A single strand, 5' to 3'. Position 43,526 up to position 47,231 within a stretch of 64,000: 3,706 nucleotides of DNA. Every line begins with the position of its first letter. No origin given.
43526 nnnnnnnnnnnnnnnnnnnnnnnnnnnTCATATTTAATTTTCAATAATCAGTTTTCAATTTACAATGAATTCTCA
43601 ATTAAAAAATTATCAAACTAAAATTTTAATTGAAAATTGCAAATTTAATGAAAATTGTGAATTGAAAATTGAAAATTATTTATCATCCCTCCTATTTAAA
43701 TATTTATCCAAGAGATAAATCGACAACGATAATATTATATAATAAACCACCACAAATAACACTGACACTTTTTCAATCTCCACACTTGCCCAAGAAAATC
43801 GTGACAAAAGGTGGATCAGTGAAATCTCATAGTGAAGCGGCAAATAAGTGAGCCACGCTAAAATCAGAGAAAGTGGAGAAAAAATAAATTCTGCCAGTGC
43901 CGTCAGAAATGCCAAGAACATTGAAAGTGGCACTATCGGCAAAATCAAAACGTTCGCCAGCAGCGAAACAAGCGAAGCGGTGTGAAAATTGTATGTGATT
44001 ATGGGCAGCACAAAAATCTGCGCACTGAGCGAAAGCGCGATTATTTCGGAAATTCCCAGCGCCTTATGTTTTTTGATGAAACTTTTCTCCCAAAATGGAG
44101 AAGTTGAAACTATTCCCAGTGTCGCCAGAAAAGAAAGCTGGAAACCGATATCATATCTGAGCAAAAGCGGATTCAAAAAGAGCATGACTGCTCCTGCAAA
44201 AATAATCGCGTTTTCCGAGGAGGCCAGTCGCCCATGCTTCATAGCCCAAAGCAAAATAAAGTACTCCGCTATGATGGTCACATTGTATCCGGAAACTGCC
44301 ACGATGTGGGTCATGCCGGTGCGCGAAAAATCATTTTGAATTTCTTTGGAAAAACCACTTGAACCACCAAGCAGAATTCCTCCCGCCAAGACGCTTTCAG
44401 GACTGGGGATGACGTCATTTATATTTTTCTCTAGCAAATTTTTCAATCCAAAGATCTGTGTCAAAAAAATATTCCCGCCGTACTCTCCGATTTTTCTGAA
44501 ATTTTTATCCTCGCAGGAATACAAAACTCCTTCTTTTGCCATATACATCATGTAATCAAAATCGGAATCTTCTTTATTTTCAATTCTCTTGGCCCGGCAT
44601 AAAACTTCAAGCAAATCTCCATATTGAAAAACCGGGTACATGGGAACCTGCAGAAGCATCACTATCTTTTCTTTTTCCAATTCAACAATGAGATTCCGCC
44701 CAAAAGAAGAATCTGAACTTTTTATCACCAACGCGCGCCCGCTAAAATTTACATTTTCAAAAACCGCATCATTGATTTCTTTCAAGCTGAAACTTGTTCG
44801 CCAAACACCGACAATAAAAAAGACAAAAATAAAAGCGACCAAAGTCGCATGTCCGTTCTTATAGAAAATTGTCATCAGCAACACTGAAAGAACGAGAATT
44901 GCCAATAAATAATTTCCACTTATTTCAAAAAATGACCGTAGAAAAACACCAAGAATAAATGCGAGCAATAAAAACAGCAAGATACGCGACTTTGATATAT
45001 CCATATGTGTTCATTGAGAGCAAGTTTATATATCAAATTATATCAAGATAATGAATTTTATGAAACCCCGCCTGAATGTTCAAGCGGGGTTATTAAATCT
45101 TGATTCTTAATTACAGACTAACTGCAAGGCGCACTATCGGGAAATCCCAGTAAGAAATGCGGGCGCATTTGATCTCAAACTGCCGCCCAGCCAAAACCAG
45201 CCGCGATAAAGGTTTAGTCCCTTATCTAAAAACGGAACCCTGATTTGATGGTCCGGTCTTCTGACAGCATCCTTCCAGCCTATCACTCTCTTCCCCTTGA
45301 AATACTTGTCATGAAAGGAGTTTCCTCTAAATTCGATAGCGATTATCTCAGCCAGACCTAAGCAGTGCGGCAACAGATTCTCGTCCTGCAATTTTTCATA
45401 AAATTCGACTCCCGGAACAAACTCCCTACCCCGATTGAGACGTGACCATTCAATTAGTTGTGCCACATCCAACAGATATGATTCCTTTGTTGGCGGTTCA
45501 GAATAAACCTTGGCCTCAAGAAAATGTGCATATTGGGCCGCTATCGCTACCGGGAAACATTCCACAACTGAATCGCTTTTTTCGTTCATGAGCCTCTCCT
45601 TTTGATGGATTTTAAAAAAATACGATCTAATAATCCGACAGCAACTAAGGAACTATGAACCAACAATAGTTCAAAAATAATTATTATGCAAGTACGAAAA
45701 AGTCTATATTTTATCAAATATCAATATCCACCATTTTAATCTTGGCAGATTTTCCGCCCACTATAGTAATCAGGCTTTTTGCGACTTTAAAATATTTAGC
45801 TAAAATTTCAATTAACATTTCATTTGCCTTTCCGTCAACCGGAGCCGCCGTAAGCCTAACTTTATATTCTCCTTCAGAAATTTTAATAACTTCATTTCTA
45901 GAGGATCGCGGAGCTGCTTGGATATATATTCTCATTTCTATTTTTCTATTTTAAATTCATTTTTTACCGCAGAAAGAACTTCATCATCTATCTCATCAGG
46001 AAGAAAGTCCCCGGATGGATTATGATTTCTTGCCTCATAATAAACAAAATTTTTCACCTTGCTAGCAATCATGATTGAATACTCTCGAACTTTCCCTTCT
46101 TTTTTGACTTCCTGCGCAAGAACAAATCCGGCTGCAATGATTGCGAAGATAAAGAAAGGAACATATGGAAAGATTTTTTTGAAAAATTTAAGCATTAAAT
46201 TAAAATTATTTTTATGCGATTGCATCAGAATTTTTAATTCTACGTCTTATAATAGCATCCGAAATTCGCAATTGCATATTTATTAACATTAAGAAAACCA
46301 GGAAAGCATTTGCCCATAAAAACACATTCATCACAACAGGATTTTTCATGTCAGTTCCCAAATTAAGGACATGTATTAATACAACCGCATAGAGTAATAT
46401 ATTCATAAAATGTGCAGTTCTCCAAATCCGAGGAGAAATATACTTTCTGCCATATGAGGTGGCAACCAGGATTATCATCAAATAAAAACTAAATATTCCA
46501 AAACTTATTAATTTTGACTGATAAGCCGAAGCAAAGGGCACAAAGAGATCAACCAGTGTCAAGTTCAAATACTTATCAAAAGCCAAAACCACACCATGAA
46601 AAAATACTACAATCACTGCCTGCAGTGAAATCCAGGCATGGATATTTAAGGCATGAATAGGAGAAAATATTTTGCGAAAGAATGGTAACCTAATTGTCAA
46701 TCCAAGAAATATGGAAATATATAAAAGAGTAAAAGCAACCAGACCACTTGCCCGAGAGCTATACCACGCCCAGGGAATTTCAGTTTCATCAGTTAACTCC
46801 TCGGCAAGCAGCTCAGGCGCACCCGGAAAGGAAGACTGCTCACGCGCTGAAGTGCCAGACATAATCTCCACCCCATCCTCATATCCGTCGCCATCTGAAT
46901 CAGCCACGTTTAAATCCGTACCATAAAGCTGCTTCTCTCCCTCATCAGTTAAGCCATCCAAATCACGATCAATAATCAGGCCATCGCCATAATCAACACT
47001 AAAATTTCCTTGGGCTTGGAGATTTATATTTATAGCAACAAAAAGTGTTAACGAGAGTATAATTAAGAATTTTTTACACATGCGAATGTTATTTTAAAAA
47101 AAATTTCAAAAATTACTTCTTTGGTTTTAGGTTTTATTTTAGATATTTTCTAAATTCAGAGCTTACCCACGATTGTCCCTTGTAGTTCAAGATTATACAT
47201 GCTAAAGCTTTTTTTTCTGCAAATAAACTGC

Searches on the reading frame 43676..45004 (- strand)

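Call 70: search_protein_families(library=pfam, proteins=[window:43676-45004:-], max_evalue=0.001)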
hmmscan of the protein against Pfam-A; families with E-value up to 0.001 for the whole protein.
window:43676-45004:- (442 aa): 1 family
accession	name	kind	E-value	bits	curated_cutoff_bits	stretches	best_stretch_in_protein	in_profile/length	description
PF03772.21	Competence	-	4.1e-32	112.1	23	2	249-432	86-267/270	Competence protein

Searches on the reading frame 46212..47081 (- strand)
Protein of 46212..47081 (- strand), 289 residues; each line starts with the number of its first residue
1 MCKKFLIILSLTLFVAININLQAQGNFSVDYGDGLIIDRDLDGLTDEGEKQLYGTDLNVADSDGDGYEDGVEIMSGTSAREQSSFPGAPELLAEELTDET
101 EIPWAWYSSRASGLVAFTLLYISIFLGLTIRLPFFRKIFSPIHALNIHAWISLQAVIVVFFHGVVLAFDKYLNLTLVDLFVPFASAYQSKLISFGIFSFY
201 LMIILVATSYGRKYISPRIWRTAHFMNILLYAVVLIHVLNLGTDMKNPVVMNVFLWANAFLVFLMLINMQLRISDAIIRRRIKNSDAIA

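Call 70: search_protein_families(library=pfam, proteins=[window:46212-47081:-], max_evalue=0.001)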
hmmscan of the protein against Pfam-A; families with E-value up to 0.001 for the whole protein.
window:46212-47081:- (289 aa): 1 family
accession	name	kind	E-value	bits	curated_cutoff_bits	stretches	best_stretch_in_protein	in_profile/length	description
PF01794.25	Ferric_reduct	-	2.9e-07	31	28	1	113-234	2-120/121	Ferric reductase like transmembrane component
